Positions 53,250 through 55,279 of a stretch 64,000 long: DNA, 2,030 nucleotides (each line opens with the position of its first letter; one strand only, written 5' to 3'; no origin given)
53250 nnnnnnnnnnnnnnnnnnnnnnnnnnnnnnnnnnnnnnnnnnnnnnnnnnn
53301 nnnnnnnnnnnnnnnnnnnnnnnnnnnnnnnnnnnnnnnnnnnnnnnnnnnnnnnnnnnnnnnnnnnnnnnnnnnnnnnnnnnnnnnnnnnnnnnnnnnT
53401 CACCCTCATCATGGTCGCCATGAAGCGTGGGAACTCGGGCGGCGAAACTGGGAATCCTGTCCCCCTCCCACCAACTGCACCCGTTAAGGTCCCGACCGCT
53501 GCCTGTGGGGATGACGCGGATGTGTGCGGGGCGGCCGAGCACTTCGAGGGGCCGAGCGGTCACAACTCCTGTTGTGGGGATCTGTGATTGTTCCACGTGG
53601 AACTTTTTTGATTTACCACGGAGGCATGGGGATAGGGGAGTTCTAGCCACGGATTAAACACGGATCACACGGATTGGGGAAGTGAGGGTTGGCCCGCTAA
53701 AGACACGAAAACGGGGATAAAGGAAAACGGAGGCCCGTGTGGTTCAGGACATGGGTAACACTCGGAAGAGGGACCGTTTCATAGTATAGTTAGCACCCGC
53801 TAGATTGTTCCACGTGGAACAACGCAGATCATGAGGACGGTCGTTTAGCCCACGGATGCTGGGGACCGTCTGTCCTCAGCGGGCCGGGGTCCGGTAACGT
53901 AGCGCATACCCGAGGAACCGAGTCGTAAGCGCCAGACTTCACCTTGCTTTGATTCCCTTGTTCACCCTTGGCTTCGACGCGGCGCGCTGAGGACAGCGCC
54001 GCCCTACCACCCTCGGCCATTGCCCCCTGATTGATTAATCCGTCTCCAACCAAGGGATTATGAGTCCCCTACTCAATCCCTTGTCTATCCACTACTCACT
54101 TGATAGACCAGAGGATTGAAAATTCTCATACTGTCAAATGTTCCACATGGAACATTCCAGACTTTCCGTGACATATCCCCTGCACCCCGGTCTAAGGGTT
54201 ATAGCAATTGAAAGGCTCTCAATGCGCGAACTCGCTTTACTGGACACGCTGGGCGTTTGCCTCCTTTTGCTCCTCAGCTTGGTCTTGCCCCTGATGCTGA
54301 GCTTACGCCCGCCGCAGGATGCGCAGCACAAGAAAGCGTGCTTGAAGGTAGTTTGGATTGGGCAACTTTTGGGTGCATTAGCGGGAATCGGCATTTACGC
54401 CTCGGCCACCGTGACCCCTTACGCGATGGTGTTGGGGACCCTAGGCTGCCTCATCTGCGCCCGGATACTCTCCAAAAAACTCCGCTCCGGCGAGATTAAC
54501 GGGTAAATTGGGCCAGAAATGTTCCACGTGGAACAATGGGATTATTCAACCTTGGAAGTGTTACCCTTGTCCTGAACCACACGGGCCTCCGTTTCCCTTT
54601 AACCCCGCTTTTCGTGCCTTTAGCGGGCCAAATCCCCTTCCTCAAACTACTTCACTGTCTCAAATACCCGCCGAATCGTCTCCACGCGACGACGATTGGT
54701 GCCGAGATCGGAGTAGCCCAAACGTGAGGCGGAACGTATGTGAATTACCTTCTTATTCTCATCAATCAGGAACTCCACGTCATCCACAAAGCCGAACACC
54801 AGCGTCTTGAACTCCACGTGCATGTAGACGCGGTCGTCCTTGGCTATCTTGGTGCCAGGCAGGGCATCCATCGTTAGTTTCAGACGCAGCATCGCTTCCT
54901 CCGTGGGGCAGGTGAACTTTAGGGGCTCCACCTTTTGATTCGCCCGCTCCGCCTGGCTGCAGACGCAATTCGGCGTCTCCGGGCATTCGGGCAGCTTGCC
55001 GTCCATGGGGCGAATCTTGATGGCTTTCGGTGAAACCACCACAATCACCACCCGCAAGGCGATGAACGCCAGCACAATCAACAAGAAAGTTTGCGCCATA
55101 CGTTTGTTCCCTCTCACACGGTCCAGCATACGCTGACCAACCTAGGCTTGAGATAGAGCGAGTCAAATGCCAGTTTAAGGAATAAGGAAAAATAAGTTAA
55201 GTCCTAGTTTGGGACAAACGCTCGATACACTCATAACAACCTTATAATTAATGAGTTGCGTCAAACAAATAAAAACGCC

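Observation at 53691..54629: An ~80-bp block in inverted duplicate, each copy with a parS on its inner side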

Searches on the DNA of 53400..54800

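Call 56: search_rna_families(source=window, start=53400, end=54800, threshold=evalue, max_evalue=1)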
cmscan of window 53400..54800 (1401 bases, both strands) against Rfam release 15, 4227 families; matches with E-value up to 1: 0.
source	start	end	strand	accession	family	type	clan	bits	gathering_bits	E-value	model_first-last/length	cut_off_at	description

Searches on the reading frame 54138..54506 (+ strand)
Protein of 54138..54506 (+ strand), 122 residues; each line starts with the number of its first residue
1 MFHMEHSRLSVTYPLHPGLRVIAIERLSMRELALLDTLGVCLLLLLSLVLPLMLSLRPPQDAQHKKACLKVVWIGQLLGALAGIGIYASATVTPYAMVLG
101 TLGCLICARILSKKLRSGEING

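Call 7: search_protein_families(library=pfam, proteins=[window:54138-54506:+], max_evalue=0.01)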
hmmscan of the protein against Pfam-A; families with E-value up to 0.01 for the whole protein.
window:54138-54506:+ (122 aa): 0 families

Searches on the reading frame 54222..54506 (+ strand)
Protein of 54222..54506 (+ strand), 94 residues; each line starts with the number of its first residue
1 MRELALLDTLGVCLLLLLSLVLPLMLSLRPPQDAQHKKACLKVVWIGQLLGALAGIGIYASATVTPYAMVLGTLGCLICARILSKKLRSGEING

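Call 62: search_protein_families(library=pfam, proteins=[window:54222-54506:+], max_evalue=0.0001)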
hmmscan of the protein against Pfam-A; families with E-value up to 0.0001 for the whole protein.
window:54222-54506:+ (94 aa): 0 families
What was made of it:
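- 54222..54506 (+): Conserved 94-aa small membrane-protein gene. Native cargo of the spacer, not IS-derived. No Pfam family (call 62).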

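Call 67: search_protein_representatives(protein=window:54222-54503:+)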
Query: 94 residues. Proteins with E-value up to 0.001 (for the whole library): 50; up to 1e-10: 19; up to 1e-30: 1. The best 50 are listed.
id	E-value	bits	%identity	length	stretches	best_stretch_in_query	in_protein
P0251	2.5e-34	133.5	70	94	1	1-94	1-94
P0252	1.4e-17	79.9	53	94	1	1-93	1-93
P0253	6.6e-17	77.8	48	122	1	1-94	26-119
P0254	1.4e-16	76.8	49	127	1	1-89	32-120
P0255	1.5e-16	76.6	47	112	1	1-90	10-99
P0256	4.1e-16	75.3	45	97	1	1-91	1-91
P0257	1.5e-14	70.3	48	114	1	1-91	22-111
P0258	2.6e-14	69.5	46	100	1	1-91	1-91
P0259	5.3e-14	68.5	45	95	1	1-89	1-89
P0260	3.3e-13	66.0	43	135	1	1-88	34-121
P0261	3.1e-12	62.9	45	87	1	21-89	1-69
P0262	3.7e-12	62.6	43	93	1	1-89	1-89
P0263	4.2e-12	62.4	44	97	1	1-91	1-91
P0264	7.8e-12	61.6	57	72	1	1-63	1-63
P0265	4.3e-11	59.2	42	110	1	22-94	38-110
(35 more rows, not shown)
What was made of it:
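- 54222..54506 (+): 50 representative homologues, best E = 2.5e-34, same length (call 67).
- Checked: The 'doubtful ORF' is real: 54222-54506 encodes a 94-aa membrane protein with 50 representative homologues of the same length (call 67).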

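Call 68: find_encoding_contigs(protein=P0251, flank=5000, max_places=3)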
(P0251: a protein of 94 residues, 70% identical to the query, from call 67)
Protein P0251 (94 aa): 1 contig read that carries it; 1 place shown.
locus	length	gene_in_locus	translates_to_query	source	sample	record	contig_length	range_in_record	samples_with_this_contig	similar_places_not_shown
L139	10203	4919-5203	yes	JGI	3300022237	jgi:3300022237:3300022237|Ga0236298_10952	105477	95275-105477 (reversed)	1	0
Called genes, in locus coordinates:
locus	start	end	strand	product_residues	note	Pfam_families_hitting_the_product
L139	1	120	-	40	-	?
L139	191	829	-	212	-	-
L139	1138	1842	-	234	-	PF20247:DUF6602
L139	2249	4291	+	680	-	PF01134:GIDA, PF12831:FAD_oxidored (weak), PF21680:GIDA_C_1st, PF13932:SAM_GIDA_C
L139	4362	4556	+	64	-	-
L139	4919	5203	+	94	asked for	-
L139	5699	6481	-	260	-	PF01738:DLH, PF00326:Peptidase_S9 (faint)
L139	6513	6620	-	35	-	-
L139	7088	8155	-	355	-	-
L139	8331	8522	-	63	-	-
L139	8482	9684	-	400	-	-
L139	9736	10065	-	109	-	PF05016:ParE_toxin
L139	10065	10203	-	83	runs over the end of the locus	-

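Call 71: list_cluster_members(proteins=[P0001, P0002, window:51545-53587:+, window:54222-54506:+])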
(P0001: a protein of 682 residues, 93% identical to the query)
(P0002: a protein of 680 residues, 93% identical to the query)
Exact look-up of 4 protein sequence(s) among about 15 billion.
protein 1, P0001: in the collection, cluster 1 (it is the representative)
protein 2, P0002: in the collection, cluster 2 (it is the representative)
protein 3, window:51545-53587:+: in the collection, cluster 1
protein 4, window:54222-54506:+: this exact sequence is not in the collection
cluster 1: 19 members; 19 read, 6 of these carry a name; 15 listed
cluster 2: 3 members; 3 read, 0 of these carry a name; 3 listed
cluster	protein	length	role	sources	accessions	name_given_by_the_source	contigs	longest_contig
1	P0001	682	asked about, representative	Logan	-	-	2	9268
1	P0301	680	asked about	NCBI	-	-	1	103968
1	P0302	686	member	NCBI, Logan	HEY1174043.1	MAG TPA: tRNA uridine-5-carboxymethylaminomethyl(34) synthesis enzyme MnmG ...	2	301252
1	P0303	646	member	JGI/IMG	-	tRNA uridine 5-carboxymethylaminomethyl modification enzyme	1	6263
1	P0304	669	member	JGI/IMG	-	tRNA uridine 5-carboxymethylaminomethyl modification enzyme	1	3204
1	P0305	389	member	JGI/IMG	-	tRNA uridine 5-carboxymethylaminomethyl modification enzyme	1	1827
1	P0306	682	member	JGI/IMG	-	tRNA uridine 5-carboxymethylaminomethyl modification enzyme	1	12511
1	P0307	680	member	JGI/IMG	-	tRNA uridine 5-carboxymethylaminomethyl modification enzyme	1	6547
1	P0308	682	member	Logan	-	-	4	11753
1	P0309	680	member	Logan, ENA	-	-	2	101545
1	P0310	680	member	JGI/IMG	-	-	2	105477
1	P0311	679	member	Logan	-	-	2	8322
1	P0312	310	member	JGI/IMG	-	-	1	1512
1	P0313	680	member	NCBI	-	-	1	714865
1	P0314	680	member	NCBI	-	-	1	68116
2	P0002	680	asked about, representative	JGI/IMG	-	-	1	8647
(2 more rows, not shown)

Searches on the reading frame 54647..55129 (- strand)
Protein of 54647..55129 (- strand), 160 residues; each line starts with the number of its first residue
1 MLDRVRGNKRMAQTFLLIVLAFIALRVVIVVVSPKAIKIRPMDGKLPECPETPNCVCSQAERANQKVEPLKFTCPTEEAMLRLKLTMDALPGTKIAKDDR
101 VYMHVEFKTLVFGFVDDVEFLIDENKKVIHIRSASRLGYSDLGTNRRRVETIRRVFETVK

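Call 7: search_protein_families(library=pfam, proteins=[window:54647-55129:-], max_evalue=0.01)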
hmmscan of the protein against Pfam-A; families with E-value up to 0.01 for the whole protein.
window:54647-55129:- (160 aa): 1 family
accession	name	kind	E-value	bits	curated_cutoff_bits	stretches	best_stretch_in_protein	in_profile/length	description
PF07386.16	DUF1499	-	2e-37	128.5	22.6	1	46-154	2-112/114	Protein of unknown function (DUF1499)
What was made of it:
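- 54647..55129 (-): DUF1499 gene, right neighbour, convergent with mnmG. Pfam DUF1499, 2e-37 (call 7).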

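Call 12: find_encoding_contigs(protein=window:54647-55129:-, flank=10000, max_places=10)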
Protein window:54647-55129:- (160 aa): 2 contigs read that carry it; 2 places shown.
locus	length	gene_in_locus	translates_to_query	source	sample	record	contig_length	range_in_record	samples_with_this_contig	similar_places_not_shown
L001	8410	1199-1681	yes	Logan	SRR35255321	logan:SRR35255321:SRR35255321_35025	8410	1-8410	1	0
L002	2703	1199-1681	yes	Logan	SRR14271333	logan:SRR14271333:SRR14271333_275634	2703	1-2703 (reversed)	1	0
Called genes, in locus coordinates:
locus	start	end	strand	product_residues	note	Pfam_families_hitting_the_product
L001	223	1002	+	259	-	PF01738:DLH, PF12146:Hydrolase_4 (faint), PF00561:Abhydrolase_1 (faint), PF00326:Peptidase_S9 (weak)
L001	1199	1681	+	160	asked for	PF07386:DUF1499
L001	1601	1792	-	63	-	-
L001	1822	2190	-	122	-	-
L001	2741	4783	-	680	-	PF01134:GIDA, PF07992:Pyr_redox_2 (faint), PF12831:FAD_oxidored (weak), PF21680:GIDA_C_1st, PF13932:SAM_GIDA_C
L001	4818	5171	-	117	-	-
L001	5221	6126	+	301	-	-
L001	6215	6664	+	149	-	-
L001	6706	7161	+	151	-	PF00583:Acetyltransf_1, PF13673:Acetyltransf_10, PF13508:Acetyltransf_7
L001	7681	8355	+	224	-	-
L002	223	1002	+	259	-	PF01738:DLH, PF12146:Hydrolase_4 (faint), PF00561:Abhydrolase_1 (faint), PF00326:Peptidase_S9 (weak)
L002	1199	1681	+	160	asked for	PF07386:DUF1499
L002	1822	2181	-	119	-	-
